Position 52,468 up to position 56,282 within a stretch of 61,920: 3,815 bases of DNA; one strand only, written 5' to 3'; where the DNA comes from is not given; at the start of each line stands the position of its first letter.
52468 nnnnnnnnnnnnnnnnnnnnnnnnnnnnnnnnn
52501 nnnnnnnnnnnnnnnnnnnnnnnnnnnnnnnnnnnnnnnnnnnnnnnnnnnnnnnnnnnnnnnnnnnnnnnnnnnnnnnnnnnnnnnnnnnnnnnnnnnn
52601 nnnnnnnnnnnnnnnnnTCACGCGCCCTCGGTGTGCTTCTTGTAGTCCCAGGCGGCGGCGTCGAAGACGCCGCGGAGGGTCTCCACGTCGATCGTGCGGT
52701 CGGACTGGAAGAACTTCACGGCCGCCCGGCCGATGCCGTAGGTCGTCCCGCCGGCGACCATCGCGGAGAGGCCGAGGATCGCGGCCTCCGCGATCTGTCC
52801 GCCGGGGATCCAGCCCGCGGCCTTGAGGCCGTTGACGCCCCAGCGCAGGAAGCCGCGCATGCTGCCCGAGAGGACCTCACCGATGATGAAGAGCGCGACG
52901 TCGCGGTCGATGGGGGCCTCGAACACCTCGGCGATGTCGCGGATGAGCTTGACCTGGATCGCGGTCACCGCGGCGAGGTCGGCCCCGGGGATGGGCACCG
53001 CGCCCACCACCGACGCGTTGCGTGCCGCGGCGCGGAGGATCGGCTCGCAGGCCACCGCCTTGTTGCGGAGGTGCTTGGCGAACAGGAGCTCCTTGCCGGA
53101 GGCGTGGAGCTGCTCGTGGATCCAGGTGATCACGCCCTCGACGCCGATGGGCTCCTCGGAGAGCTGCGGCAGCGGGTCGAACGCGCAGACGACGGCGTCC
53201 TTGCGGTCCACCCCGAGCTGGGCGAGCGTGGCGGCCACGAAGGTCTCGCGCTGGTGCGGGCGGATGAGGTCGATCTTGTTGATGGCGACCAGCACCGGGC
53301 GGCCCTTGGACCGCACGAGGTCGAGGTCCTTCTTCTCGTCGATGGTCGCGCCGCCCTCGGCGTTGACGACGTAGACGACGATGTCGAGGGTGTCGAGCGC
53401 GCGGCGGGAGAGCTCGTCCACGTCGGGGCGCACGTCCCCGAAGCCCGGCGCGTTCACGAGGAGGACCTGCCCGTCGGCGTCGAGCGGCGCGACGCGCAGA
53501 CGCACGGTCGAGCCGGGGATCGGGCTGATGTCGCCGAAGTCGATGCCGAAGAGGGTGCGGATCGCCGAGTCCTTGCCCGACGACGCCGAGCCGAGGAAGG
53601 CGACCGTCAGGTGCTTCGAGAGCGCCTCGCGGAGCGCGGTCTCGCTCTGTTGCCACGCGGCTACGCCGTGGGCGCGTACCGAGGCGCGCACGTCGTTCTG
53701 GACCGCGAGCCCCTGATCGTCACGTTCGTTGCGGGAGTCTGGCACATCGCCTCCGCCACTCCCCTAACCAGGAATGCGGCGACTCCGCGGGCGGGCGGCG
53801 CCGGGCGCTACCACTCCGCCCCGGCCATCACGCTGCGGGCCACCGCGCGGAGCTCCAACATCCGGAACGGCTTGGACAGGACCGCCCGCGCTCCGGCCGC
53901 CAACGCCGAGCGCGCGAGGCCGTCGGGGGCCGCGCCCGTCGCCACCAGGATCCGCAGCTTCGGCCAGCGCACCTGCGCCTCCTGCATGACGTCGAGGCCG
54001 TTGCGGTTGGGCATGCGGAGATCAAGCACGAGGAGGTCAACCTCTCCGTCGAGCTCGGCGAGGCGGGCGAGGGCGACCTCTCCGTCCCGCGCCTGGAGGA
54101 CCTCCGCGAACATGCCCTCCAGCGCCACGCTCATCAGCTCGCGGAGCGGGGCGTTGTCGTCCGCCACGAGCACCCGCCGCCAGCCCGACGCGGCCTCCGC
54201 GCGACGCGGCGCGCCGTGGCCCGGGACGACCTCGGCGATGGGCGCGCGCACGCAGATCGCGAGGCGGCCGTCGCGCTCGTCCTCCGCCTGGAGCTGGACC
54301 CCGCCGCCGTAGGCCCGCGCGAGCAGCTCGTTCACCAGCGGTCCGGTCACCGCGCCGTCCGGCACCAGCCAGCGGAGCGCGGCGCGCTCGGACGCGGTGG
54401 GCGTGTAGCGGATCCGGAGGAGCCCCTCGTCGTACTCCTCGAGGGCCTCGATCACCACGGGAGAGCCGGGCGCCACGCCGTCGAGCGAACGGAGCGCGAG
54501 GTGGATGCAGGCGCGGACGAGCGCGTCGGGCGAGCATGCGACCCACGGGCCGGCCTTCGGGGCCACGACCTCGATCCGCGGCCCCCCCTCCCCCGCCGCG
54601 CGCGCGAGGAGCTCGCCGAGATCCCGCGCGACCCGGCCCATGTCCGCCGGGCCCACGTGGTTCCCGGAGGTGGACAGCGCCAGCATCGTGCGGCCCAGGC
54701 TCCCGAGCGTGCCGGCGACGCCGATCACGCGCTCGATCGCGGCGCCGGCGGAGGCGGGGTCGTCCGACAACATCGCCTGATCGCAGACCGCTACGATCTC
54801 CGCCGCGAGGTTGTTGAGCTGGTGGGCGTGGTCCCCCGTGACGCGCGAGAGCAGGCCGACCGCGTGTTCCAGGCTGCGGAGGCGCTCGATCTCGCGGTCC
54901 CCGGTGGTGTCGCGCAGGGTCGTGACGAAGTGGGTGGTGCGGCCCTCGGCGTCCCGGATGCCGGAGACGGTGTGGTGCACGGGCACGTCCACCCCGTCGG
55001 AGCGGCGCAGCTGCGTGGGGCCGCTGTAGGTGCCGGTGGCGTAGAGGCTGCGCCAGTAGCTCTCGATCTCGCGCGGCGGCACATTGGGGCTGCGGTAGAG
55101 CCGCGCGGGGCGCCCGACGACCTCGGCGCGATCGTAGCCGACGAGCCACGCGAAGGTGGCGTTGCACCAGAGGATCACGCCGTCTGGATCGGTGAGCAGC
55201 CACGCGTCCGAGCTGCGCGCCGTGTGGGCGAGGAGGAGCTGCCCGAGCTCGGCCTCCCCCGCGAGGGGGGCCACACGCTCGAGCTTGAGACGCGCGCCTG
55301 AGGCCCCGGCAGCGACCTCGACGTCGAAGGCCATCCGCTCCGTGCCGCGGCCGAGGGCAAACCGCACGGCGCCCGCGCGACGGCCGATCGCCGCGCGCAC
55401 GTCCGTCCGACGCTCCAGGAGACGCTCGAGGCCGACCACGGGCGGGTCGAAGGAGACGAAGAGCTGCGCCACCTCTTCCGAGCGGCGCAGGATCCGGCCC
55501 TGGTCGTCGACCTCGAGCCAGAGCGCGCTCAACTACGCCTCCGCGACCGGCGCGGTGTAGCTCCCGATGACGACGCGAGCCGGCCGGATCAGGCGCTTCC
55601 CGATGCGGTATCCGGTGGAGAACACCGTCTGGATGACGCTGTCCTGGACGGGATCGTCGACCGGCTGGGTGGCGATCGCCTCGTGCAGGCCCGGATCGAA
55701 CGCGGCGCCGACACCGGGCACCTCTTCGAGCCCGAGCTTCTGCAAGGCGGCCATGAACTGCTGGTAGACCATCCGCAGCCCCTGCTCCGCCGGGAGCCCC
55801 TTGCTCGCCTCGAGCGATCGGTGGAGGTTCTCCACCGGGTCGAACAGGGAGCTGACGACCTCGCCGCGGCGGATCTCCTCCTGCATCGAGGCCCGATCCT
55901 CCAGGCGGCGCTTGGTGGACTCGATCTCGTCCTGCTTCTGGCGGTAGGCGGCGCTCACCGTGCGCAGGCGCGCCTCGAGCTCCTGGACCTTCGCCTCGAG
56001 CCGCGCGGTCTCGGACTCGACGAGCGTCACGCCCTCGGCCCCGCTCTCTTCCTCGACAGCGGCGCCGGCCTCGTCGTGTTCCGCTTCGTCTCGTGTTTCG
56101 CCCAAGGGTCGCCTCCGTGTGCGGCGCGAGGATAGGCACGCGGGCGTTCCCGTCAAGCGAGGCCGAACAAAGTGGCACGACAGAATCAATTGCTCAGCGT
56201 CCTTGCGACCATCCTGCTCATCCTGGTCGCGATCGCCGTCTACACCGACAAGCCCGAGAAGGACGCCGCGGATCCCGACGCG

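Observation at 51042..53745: Tandem paralogous membrane GTPases with atypical G1/G3 motifs, translationally coupled to an ArfB-like ribosome-rescue factor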

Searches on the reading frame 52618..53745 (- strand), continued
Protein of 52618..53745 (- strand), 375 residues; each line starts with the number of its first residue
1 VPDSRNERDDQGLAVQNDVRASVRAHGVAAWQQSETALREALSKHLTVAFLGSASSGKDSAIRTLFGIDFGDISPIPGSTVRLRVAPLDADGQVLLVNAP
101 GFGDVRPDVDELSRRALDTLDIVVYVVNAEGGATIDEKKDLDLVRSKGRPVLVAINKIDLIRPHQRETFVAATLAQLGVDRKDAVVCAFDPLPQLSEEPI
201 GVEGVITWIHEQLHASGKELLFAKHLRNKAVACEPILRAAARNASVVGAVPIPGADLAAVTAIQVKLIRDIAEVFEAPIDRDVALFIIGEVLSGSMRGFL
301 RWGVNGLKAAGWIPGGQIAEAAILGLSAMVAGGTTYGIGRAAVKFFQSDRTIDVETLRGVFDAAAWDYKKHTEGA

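Call 46: search_protein_families(library=pfam, proteins=[P0470, L090:6576-6938:+, L093:6537-6938:+, L095:6497-6940:+, P0198], max_evalue=1)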
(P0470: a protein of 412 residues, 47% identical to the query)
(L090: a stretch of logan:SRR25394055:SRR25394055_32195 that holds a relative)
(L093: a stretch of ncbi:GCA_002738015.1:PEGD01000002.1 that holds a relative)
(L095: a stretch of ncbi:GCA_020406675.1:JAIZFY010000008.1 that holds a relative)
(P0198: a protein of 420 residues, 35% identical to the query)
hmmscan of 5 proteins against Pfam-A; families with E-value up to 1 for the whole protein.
P0470 (412 aa): 4 families
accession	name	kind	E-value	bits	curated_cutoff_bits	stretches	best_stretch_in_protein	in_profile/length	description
PF01926.29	MMR_HSR1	-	3.1e-09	37.4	21.9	1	237-347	1-113/113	50S ribosome-binding GTPase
PF00009.33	GTP_EFTU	-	1.3e-05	25.3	26.5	1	280-367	67-150/188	Elongation factor Tu GTP binding domain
PF00350.29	Dynamin_N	-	0.0007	20.1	27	1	282-334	101-153/168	Dynamin family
PF02421.24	FeoB_N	-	0.0027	17.7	27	1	237-350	2-117/156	Ferrous iron transport protein B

L090:6576-6938:+ (120 aa): 4 families
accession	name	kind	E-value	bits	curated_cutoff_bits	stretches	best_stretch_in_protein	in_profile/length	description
PF14956.11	DUF4505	-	0.14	12.4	27.3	1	14-67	113-167/177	Domain of unknown function (DUF4505)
PF05818.17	TraT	-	0.48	10.6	31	1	65-100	88-128/214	Enterobacterial TraT complement resistance protein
PF13441.11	Gly-zipper_YMGG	-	0.58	10.4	28.9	1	66-95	13-43/45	YMGG-like Gly-zipper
PF13488.11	Gly-zipper_Omp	-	0.69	10.3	25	1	66-96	5-36/46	Glycine zipper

L093:6537-6938:+ (133 aa): 12 families
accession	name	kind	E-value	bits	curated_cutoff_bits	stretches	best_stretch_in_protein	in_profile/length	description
PF21724.2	DUF6861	-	3.9e-05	23.6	28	1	77-114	46-82/194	Family of unknown function (DUF6861)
PF13441.11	Gly-zipper_YMGG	-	0.011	15.9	28.9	1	80-112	9-42/45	YMGG-like Gly-zipper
PF15672.10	Mucin15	-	0.022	14.7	27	1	79-104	216-241/315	Cell-membrane associated Mucin15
PF10247.14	Romo1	-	0.026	15.4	27.6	1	78-109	2-33/66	Reactive mitochondrial oxygen species modulator 1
PF13488.11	Gly-zipper_Omp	-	0.034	14.5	25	1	81-112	6-38/46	Glycine zipper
PF25344.1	PH_LRR1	-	0.09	13.3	27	0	5-41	78-114/119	LRR1 pleckstrin homology domain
PF20721.2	C19orf12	-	0.12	12.6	30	1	80-123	56-98/163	C19orf12-like protein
PF05433.20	Rick_17kDa_Anti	-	0.13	12.6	24.2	1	85-112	2-34/43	Glycine zipper 2TM domain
PF13436.11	Gly-zipper_OmpA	-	0.14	12.4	27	1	83-112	1-35/44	Glycine-zipper domain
PF10439.15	Bacteriocin_IIc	-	0.23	11.9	27.1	1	78-112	24-59/59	Bacteriocin class II with double-glycine leader peptide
PF20159.5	YidB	-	0.37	11.5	24.3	1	81-113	18-49/132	YidB-like protein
PF06897.17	DUF1269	-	0.78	10.5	26.9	1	80-117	3-40/100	Protein of unknown function (DUF1269)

L095:6497-6940:+ (147 aa): 7 families
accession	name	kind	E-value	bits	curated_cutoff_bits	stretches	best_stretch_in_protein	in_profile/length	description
PF21724.2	DUF6861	-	0.00026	20.9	28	1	86-127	37-81/194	Family of unknown function (DUF6861)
PF11981.13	DUF3482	-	0.033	14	29.2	1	90-129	153-191/293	Domain of unknown function (DUF3482)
PF13488.11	Gly-zipper_Omp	-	0.04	14.3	25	1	93-127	4-39/46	Glycine zipper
PF13441.11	Gly-zipper_YMGG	-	0.051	13.7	28.9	1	94-125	9-41/45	YMGG-like Gly-zipper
PF13436.11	Gly-zipper_OmpA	-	0.063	13.5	27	1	97-127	1-36/44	Glycine-zipper domain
PF20721.2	C19orf12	-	0.089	13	30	1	92-120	49-77/163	C19orf12-like protein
PF05433.20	Rick_17kDa_Anti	-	0.37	11.2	24.2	1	93-125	8-41/43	Glycine zipper 2TM domain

P0198 (420 aa): 7 families
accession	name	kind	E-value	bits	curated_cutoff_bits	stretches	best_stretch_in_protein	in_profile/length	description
PF01926.29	MMR_HSR1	-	1e-09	38.9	21.9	1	238-347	2-113/113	50S ribosome-binding GTPase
PF00009.33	GTP_EFTU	-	1.8e-06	28.1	26.5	1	284-368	71-150/188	Elongation factor Tu GTP binding domain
PF02421.24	FeoB_N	-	0.00041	20.3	27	1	237-356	2-123/156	Ferrous iron transport protein B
PF00350.29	Dynamin_N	-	0.00057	20.4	27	1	283-347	102-167/168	Dynamin family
PF05049.19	IIGP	-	0.0062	16.1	24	1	228-365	28-168/375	Interferon-inducible GTPase (IIGP)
PF03193.22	RsgA_GTPase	-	0.064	13.5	30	0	337-364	52-79/174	RsgA GTPase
PF03981.17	Ubiq_cyt_C_chap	-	0.27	11.7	21.5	0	103-220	38-138/140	Ubiquinol-cytochrome C chaperone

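Call 48: predict_structure(alignment_id=A4)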
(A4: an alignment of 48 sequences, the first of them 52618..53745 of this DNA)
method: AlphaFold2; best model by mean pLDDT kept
length: 375 residues; sequences in the alignment: 48
mean_pLDDT: 85.0   pTM: 0.84
mean pLDDT of the five models: 85.0, 84.9, 81.0, 79.4, 79.3
residues with pLDDT >= 90: 200; 70-90: 118; 50-70: 43; < 50: 14
segments of 3 or more residues with pLDDT < 50: 1-7, 73-79
pLDDT, mean of each block of 10 residues (from residue 1): 47 63 84 90 93 84 89 50 81 86 60 74 93 89 90 95 95 97 96 93 96 94 95 96 92 81 94 94 84 70 77 67 85 95 95 92 93 78
secondary structure, 60 per line:
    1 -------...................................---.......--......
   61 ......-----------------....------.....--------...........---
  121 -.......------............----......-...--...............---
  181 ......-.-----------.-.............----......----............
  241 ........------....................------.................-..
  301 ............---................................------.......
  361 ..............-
elements in order: H8-42 E46-52 H55-66 E84-87 E94-98 H107-117 E122-128 H135-146 E151-156 H163-177 E184-186 H202-214 H219-224 H229-248 H255-274 H281-297 H299-312 H316-347 H354-374

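Call 54: fold_search(model_id=the predicted structure, library=pdb)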
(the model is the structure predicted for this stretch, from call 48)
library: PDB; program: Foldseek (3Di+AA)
matches with E <= 10: 1705; with E <= 0.001: 404
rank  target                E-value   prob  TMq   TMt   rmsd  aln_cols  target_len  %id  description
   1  5fph_A                1.6e-07  1.00  0.35  0.34  14.6       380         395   14  The GTPase domains of the immunity-related Irga6 dimerize in a parallel head-to-head fashion (released 2016-02-10)
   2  1tq4                  3.0e-07  1.00  0.41  0.39  12.8       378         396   13  Crystal Structure of IIGP1: a paradigm for interferon inducible p47 resistance GTPases (released 2004-09-21)
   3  5fph_G                3.1e-07  1.00  0.41  0.39  10.9       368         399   13  The GTPase domains of the immunity-related Irga6 dimerize in a parallel head-to-head fashion (released 2016-02-10)
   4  9n2q_B                3.1e-07  1.00  0.39  0.37  13.8       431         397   13  Structure of GDP-bound GM4951 (released 2026-01-14)
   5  9n2q_A                3.1e-07  1.00  0.38  0.37  13.7       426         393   13  Structure of GDP-bound GM4951 (released 2026-01-14)
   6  9n2t_A                4.4e-07  1.00  0.36  0.35  13.3       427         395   14  Structure of GDP-bound GM4951_D125G mutant (released 2026-01-14)
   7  9n2t_C                5.1e-07  1.00  0.42  0.40  13.3       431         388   12  Structure of GDP-bound GM4951_D125G mutant (released 2026-01-14)
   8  9n2r_F                6.0e-07  1.00  0.39  0.37  13.6       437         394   13  Structure of GTP-bound GM4951 (released 2026-01-14)
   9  9n2r_B                6.3e-07  1.00  0.38  0.37  13.3       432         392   13  Structure of GTP-bound GM4951 (released 2026-01-14)
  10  9n2r_A                7.3e-07  1.00  0.38  0.37  13.0       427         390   14  Structure of GTP-bound GM4951 (released 2026-01-14)
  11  9n2r_C                7.3e-07  1.00  0.37  0.36  14.1       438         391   13  Structure of GTP-bound GM4951 (released 2026-01-14)
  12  5fph_F                7.7e-07  1.00  0.42  0.40  10.8       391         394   13  The GTPase domains of the immunity-related Irga6 dimerize in a parallel head-to-head fashion (released 2016-02-10)
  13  1sul_B                8.1e-07  1.00  0.37  0.67   3.9       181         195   22  Crystal Structure of the apo-YsxC (released 2004-05-25)
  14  1tqd_A                8.1e-07  1.00  0.34  0.33  14.4       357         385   15  Crystal structure of IIGP1: a paradigm for interferon inducible p47 resistance GTPases (released 2004-09-21)
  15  1tqd_B                8.9e-07  1.00  0.32  0.31  14.0       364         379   14  Crystal structure of IIGP1: a paradigm for interferon inducible p47 resistance GTPases (released 2004-09-21)
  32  5oxf_A                2.5e-06  1.00  0.39  0.22  50.5       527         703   11  An oligomerised bacterial dynamin pair provides a mechanism for the long range sensing and tethering of membranes (released 2018-09-05)
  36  5oxf_B                4.6e-06  1.00  0.38  0.25  33.8       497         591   10  An oligomerised bacterial dynamin pair provides a mechanism for the long range sensing and tethering of membranes (released 2018-09-05)
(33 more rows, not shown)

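Call 72: find_encoding_contigs(protein=P0239, flank=5000, max_places=3)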
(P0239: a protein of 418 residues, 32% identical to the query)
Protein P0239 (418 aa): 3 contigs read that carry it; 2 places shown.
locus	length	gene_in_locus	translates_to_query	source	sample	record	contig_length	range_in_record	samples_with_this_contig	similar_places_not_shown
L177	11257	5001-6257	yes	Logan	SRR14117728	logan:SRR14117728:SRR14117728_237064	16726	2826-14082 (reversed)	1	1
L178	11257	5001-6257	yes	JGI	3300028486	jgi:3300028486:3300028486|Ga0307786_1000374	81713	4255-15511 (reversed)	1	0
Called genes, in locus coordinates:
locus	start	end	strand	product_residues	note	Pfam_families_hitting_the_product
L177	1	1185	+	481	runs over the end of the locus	PF13727:CoA_binding_3, PF02397:Bac_transf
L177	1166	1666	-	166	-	-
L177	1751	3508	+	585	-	PF00211:Guanylate_cyc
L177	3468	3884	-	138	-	-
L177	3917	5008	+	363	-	PF03193:RsgA_GTPase (faint), PF01926:MMR_HSR1, PF00009:GTP_EFTU (weak), PF05128:DUF697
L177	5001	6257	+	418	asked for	PF01926:MMR_HSR1, PF02421:FeoB_N (weak), PF00009:GTP_EFTU (weak)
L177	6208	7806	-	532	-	-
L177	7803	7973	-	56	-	-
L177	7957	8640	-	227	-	PF05175:MTS (weak), PF02390:Methyltransf_4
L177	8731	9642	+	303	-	-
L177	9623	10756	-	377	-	PF00535:Glycos_transf_2, PF04138:GtrA_DPMS_TM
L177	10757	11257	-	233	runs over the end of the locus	-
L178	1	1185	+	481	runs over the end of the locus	PF13727:CoA_binding_3, PF02397:Bac_transf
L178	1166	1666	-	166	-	-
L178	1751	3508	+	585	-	PF00211:Guanylate_cyc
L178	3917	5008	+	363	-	PF03193:RsgA_GTPase (faint), PF01926:MMR_HSR1, PF00009:GTP_EFTU (weak), PF05128:DUF697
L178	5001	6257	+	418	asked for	PF01926:MMR_HSR1, PF02421:FeoB_N (weak), PF00009:GTP_EFTU (weak)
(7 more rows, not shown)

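Call 73: find_encoding_contigs(protein=P0122, flank=5000, max_places=3)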
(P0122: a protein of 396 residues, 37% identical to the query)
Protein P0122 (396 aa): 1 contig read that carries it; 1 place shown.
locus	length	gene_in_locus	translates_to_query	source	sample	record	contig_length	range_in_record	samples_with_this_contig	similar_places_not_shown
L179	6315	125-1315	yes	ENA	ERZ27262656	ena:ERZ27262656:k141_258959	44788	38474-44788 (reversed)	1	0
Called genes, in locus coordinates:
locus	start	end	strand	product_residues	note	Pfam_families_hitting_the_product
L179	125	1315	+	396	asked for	PF01926:MMR_HSR1, PF00009:GTP_EFTU (weak), PF05128:DUF697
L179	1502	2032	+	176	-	PF01966:HD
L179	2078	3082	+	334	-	PF01595:CNNM, PF03471:CorC_HlyC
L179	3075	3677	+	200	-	PF01595:CNNM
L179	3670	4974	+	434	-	PF03721:UDPG_MGDP_dh_N, PF03446:NAD_binding_2 (weak), PF00984:UDPG_MGDP_dh, PF03720:UDPG_MGDP_dh_C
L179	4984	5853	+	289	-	PF02811:PHP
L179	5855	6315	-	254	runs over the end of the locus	-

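Call 81: search_dna_similar(query=P0470, collection=plasmids, mode=protein, max_rows=12)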
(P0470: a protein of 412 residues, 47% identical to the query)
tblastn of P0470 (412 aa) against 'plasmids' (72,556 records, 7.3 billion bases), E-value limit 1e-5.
Records with a match: 19; places in all: 19; records where one place covers at least 80% of the query: 0.
Best place of each record, by identity: <60% 19.
By first word of the organism name: Escherichia 10; Methylomonas 2; Acinetobacter 1; Paraburkholderia 1; Azotobacter 1; Raoultella 1; Citrobacter 1; Enterobacter 1; Sulfurospirillum 1.
By predicted mobility (MOB-suite, as given by PLSDB): non-mobilizable 14; mobilizable 4; conjugative 1.
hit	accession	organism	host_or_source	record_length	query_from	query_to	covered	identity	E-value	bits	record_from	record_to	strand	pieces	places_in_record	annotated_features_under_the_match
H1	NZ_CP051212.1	Acinetobacter sp. NEB149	cell culture,R.J.Roberts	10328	1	230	56%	38.3%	1e-35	146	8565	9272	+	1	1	DUF3944 domain-containing protein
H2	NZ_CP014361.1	Methylomonas sp. DH-1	cell culture,waste sludge of a brewery ...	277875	52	247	48%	40.8%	2e-35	145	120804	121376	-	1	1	DUF3944 domain-containing protein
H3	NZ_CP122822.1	Escherichia coli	Sus scrofa,feces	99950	1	229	56%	33.5%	4e-26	118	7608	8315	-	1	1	DUF3944 domain-containing protein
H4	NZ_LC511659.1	Escherichia coli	Homo sapiens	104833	1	229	56%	33.5%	4e-26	118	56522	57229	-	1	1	DUF3944 domain-containing protein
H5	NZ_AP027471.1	Escherichia coli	Homo sapiens,whole organism,feces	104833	1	229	56%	33.5%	4e-26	118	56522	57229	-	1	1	DUF3944 domain-containing protein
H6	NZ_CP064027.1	Escherichia coli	Homo sapiens,feces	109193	1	229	56%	33.5%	4e-26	118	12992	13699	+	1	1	DUF3944 domain-containing protein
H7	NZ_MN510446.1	Escherichia coli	-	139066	1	229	56%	33.5%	4e-26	118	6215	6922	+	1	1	DUF3944 domain-containing protein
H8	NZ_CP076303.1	Escherichia coli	Homo sapiens,urine, catheter urine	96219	1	229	56%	33.1%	4e-26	118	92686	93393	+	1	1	DUF3944 domain-containing protein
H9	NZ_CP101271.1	Escherichia coli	Homo sapiens,cell culture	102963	1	229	56%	33.1%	4e-26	118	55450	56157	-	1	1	DUF3944 domain-containing protein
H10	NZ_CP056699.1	Escherichia marmotae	culture,Freshwater sample from ...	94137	51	238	46%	38.3%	8e-29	126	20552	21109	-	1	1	DUF3944 domain-containing protein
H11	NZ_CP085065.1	Escherichia coli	Homo sapiens,pure culture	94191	51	238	46%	38.3%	8e-29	126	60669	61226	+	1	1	DUF3944 domain-containing protein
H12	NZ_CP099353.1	Escherichia marmotae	culture,Pooled sediment sample ...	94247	51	238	46%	38.3%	9e-29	126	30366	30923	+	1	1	DUF3944 domain-containing protein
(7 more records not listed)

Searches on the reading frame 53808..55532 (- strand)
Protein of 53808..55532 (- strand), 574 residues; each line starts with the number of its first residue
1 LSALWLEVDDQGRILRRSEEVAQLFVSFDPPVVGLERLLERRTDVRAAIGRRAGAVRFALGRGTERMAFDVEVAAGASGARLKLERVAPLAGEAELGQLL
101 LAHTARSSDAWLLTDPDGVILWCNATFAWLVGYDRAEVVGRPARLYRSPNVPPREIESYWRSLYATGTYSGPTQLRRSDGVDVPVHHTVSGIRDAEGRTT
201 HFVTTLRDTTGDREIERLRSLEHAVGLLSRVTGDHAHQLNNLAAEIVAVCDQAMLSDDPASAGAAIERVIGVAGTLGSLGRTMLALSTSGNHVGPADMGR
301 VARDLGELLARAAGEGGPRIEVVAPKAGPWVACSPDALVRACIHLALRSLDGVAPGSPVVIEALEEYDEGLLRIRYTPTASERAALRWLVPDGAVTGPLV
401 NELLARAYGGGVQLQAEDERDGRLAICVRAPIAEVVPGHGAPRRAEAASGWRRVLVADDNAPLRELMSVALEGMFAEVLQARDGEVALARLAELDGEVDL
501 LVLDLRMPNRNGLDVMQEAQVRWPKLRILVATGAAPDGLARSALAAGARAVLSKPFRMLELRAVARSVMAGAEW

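Call 76: search_protein_families(library=pfam, proteins=[window:53808-55532:-], max_evalue=0.001)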
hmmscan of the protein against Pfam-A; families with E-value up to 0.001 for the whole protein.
window:53808-55532:- (574 aa): 5 families
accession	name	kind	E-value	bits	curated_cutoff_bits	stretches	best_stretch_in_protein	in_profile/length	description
PF00072.30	Response_reg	-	8.6e-20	71.4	30.2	1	454-564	1-109/111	Response regulator receiver domain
PF13426.13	PAS_9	-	3.9e-14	53.2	27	1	109-210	2-102/103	PAS domain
PF08448.16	PAS_4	-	2.7e-13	50.6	23.1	1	106-212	3-108/110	PAS fold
PF00989.32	PAS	-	1.2e-09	38.6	22.6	1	108-208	11-112/113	PAS fold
PF08447.18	PAS_3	-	2.3e-06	28.2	25.6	1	121-205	2-88/89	PAS fold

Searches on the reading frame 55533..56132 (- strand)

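Call 76: search_protein_families(library=pfam, proteins=[window:55533-56132:-], max_evalue=0.001)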
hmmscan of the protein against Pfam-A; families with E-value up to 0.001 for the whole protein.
window:55533-56132:- (199 aa): 1 family
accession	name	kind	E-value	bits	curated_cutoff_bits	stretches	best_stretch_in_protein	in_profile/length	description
PF01025.24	GrpE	-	4.8e-31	108.1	25.8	1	39-189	10-163/165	GrpE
